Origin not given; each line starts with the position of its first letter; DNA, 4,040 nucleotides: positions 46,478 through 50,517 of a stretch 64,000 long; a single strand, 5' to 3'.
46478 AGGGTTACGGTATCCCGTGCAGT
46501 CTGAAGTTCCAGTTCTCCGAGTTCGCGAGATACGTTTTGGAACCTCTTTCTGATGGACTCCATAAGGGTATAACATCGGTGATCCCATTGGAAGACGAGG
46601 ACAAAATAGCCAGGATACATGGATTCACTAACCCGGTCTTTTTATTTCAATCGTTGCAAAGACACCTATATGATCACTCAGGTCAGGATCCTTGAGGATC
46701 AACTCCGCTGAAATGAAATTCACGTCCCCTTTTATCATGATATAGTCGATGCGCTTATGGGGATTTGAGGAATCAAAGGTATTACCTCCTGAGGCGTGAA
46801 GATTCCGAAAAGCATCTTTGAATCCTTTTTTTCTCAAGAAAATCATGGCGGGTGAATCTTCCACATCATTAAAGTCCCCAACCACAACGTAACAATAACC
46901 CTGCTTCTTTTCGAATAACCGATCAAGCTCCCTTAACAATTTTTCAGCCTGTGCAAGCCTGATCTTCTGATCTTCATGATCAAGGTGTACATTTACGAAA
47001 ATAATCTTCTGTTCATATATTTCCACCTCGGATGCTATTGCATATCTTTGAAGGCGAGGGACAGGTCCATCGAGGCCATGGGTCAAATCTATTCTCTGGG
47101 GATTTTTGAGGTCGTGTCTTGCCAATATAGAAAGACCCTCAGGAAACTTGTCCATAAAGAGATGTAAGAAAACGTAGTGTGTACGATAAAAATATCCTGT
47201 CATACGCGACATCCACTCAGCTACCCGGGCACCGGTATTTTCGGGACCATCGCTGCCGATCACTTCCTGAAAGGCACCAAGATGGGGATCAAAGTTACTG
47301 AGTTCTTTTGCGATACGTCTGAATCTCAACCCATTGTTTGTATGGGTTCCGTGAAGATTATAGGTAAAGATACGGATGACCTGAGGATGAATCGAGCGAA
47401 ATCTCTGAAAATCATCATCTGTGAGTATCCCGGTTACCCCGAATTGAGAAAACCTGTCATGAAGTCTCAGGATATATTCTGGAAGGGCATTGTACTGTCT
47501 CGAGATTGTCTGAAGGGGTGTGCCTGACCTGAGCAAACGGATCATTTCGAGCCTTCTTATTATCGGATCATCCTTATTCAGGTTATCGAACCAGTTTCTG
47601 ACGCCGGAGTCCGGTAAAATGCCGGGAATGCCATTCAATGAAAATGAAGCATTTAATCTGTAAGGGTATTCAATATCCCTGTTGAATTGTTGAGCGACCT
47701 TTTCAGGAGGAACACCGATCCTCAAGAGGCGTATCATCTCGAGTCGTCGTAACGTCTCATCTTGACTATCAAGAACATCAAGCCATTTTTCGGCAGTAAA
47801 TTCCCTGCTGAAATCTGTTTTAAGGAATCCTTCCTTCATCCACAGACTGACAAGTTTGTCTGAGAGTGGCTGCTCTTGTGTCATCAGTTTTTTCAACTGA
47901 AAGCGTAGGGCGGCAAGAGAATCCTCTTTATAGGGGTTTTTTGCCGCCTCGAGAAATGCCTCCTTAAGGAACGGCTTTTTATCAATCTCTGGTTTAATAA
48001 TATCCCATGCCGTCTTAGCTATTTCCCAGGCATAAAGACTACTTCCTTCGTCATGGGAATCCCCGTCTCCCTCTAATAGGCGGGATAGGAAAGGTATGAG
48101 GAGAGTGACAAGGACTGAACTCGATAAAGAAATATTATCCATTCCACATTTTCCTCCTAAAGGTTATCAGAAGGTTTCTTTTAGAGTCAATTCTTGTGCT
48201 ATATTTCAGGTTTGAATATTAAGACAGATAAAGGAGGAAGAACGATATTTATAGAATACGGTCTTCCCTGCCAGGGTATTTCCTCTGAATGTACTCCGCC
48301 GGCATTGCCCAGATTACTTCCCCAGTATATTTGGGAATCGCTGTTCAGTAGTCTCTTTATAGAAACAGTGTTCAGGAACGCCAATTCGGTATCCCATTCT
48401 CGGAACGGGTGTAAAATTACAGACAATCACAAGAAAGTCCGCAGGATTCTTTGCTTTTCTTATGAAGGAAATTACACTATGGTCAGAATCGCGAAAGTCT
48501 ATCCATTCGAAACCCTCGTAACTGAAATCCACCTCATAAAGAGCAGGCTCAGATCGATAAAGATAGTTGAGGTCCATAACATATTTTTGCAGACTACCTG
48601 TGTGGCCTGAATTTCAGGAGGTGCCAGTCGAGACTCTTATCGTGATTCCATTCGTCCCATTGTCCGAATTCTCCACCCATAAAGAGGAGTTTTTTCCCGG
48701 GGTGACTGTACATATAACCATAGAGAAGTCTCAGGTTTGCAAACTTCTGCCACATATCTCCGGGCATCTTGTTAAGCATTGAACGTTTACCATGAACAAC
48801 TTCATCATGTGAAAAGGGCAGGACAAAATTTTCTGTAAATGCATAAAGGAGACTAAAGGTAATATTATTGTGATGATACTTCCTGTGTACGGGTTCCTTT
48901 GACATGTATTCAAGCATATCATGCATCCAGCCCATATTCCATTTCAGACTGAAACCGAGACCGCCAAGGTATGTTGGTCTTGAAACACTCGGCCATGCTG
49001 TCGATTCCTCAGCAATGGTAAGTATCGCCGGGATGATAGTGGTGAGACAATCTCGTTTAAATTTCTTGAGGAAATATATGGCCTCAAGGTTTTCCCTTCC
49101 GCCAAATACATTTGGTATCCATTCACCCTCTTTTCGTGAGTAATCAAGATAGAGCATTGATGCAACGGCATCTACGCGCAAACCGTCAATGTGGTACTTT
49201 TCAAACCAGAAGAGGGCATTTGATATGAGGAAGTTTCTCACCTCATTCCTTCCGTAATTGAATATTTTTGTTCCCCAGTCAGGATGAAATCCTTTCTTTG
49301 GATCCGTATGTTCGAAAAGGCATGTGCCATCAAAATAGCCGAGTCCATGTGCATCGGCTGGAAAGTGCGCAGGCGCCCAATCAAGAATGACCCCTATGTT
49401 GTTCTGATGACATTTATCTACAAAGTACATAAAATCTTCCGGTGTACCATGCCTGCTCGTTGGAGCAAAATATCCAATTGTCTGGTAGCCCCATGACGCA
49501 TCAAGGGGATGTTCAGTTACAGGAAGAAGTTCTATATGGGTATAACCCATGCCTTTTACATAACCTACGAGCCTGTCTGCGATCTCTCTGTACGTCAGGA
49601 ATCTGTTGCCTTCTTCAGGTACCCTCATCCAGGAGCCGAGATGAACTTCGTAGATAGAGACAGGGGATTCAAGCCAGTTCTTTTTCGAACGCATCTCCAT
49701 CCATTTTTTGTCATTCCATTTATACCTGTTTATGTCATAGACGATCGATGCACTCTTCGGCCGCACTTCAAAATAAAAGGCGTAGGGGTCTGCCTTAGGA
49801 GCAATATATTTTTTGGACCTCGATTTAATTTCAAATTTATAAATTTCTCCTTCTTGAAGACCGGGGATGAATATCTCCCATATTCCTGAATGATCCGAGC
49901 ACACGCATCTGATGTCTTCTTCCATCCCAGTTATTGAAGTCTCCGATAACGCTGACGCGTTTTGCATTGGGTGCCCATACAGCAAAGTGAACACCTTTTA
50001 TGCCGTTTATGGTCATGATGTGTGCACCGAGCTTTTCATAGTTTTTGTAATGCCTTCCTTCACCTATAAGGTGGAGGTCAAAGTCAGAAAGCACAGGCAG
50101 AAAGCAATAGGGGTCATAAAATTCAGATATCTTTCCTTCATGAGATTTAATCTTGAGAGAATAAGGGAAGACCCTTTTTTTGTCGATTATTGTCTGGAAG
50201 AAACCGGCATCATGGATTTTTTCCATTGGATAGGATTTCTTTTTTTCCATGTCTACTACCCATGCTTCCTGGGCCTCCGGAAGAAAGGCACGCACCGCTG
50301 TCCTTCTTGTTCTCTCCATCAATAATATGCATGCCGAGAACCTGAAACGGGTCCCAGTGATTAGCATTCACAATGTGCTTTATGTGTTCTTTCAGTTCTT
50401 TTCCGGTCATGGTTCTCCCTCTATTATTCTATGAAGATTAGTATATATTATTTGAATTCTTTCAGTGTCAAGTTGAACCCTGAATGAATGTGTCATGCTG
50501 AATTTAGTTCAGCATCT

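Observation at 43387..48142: Intact, translationally coupled four-gene operon: double-HTH EEP enzyme, Fic protein, 139-aa unknown, two-HKD PLD protein. Candidate undescribed toxin/defence-type module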

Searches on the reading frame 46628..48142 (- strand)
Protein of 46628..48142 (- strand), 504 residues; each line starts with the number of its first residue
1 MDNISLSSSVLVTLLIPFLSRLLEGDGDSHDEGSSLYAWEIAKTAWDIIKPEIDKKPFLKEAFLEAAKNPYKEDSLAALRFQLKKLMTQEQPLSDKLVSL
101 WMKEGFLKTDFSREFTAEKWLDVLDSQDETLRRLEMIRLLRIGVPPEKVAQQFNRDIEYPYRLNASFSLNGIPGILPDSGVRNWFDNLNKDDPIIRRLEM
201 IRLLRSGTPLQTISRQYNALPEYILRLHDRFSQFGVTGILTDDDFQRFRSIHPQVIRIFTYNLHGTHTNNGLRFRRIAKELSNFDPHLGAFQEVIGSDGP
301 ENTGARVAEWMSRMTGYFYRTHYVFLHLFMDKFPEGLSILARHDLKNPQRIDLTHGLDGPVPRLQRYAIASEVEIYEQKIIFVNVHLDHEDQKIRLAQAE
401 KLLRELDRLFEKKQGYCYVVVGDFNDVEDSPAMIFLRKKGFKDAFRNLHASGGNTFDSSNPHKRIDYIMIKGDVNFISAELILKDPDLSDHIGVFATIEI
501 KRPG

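Call 3: search_protein_families(library=pfam, proteins=[window:46628-48142:-], max_evalue=0.1)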
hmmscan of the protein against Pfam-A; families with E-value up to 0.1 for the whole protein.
window:46628-48142:- (504 aa): 4 families
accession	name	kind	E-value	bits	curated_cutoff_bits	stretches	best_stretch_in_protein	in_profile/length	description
PF03372.29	Exo_endo_phos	-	7.8e-15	55.6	24.5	1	260-491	2-225/225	Endonuclease/Exonuclease/phosphatase family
PF13384.12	HTH_23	-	3.6e-06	27.1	24.6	0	195-238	5-48/50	Homeodomain-like domain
PF22669.2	Exo_endo_phos2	-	0.0013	18.7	27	1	353-426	104-179/288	Endonuclease/Exonuclease/phosphatase family 2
PF14529.12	Exo_endo_phos_2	-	0.0058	16.9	27.4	1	382-494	3-116/117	Endonuclease-reverse transcriptase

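Call 4: search_protein_families(library=padloc, proteins=[window:46628-48142:-], max_evalue=0.1)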
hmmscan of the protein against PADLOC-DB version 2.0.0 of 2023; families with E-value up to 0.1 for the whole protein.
window:46628-48142:- (504 aa): 0 families

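Call 5: search_protein_families(library=ncbifam, proteins=[window:46628-48142:-], max_evalue=0.1)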
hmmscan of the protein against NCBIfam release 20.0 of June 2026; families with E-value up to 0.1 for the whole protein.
window:46628-48142:- (504 aa): 1 family
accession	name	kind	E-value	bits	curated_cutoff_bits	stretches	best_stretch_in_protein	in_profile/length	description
NF033681.1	ExeM_NucH_DNase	subfamily_domain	0.011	14.6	300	1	392-469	413-489/546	ExeM/NucH family extracellular endonuclease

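Call 54: search_solved_structures(query=A9, max_evalue=0.01)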
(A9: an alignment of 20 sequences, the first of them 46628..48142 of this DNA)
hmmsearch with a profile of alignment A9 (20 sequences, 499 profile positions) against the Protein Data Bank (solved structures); distinct sequences matched with E-value up to 0.01: 22.
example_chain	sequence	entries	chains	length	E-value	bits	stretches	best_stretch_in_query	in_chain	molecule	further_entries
3teb_A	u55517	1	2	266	1.3e-19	73.6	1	253-499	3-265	Endonuclease/exonuclease/phosphatase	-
3g6s_A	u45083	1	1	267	7.9e-10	41.3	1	375-492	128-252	Putative endonuclease/exonuclease/phosphatase family protein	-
3l1w_A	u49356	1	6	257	2.8e-07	32.9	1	379-482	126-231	Uncharacterized protein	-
3mpr_A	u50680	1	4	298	3e-07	32.8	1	376-481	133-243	Putative endonuclease/exonuclease/phosphatase family protein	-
4c1r_A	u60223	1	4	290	2.2e-06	30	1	376-481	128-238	MANNOSYL-6-PHOSPHATASE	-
5ino_A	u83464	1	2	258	3e-06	29.5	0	361-426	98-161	Tyrosyl-DNA phosphodiesterase 2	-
6ca4_A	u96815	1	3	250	3e-06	29.5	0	361-426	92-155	Tyrosyl-DNA phosphodiesterase 2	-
5j3p_A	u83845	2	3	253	3.6e-06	29.2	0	361-426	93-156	Tyrosyl-DNA phosphodiesterase 2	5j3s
6mal_A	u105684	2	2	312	3.6e-06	29.2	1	271-450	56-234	Nocturnin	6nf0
6bt1_A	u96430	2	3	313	3.7e-06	29.2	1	271-450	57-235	Nocturnin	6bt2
4fpv_A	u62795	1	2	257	1e-05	27.7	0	361-426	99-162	Tyrosyl-DNA phosphodiesterase 2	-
4ruw_A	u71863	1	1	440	1.2e-05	27.5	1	362-497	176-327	Endonuclease/exonuclease/phosphatase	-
4gz2_A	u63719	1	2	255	1.8e-05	26.9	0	361-427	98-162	Tyrosyl-DNA phosphodiesterase 2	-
5ht2_A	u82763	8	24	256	1.8e-05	26.9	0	361-427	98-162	Tyrosyl-DNA phosphodiesterase 2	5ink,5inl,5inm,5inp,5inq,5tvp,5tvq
4gyz_A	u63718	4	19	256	1.9e-05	26.9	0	361-427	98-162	Tyrosyl-DNA phosphodiesterase 2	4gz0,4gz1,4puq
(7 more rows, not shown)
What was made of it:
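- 46643..47386 (-): EEP catalytic domain. Nearest solved structures: 3teb 1e-19, glycan mannosyl-6-phosphatase 4c1r 2e-6, TDP2 and nocturnin about 3e-6 (call 54).
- Closest known: EEP-fold sugar/glycan phosphatases and phosphodiesterases. Same: There is precedent for EEP enzymes removing phosphate from a polysaccharide, or cleaving Tyr-5'-nucleotide diesters (call 54).
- An EEP-fold glycan phosphatase exists as chemical precedent (4c1r, call 54). The EEP profile touches TDP2, which cleaves Tyr-5'-phosphodiester bonds chemically equivalent to Tyr-AMP (call 54).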

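Call 95: search_protein_families(library=phrogs, proteins=[window:46628-48142:-], max_evalue=0.001)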
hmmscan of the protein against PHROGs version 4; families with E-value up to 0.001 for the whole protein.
window:46628-48142:- (504 aa): 1 family
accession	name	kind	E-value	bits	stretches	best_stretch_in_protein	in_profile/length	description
phrog_22384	-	unknown function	0.00034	20.8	1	358-483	151-282/309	-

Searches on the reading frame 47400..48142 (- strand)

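Call 39: search_protein_families(library=pfam, proteins=[window:47400-48142:-], max_evalue=10)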
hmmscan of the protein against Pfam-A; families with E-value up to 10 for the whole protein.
window:47400-48142:- (247 aa): 3 families
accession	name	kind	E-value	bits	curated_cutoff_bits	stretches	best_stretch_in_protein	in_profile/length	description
PF13384.12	HTH_23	-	7.9e-07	29.2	24.6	2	195-238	5-48/50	Homeodomain-like domain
PF02796.21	HTH_7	-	0.029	14.9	23.8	1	198-218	12-32/45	Helix-turn-helix domain of resolvase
PF23559.1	WH_DRP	-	0.06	13.9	27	1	94-115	10-33/71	Disease resistance protein Winged helix domain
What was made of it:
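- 47414..47560 (-): HTH-like repeat 2 (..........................). Pfam HTH_23 at 29.2 bits against a cutoff of 24.6 on the N-terminal fragment (call 39).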

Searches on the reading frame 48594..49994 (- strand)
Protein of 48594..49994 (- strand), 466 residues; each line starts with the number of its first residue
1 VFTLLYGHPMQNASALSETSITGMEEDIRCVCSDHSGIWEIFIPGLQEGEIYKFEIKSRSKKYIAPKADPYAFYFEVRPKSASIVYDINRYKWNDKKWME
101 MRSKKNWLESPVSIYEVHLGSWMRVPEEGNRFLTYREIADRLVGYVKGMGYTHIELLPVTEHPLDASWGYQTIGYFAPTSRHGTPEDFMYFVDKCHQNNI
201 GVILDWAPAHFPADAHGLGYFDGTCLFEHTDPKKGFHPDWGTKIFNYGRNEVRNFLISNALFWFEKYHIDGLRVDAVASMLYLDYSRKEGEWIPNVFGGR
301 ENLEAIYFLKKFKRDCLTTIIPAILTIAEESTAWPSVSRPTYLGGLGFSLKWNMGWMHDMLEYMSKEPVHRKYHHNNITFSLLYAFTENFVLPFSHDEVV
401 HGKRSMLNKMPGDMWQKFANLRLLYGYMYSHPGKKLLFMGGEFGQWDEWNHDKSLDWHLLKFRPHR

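Call 71: search_protein_families(library=pfam, proteins=[window:48594-49994:-], max_evalue=0.0001)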
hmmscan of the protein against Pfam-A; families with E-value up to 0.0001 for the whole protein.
window:48594-49994:- (466 aa): 2 families
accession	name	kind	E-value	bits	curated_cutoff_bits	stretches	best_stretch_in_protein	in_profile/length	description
PF00128.31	Alpha-amylase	-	6.1e-16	59.1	22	1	138-211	21-92/446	Alpha amylase, catalytic domain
PF02922.24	CBM_48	-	7.8e-05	23.4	22.4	0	34-72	45-83/83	Carbohydrate-binding module 48 (Isoamylase N-terminal domain)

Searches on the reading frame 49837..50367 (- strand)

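Call 71: search_protein_families(library=pfam, proteins=[window:49837-50367:-], max_evalue=0.0001)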
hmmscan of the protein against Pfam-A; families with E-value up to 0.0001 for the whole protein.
window:49837-50367:- (176 aa): 2 families
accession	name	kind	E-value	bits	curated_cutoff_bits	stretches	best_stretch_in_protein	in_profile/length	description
PF22019.2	GlgB_N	-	2.4e-21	76.1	27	1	21-87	27-94/94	alpha-1,4-glucan branching enzyme GlgB, N-terminal domain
PF02922.24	CBM_48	-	2.3e-19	69.9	22.4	1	112-155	1-42/83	Carbohydrate-binding module 48 (Isoamylase N-terminal domain)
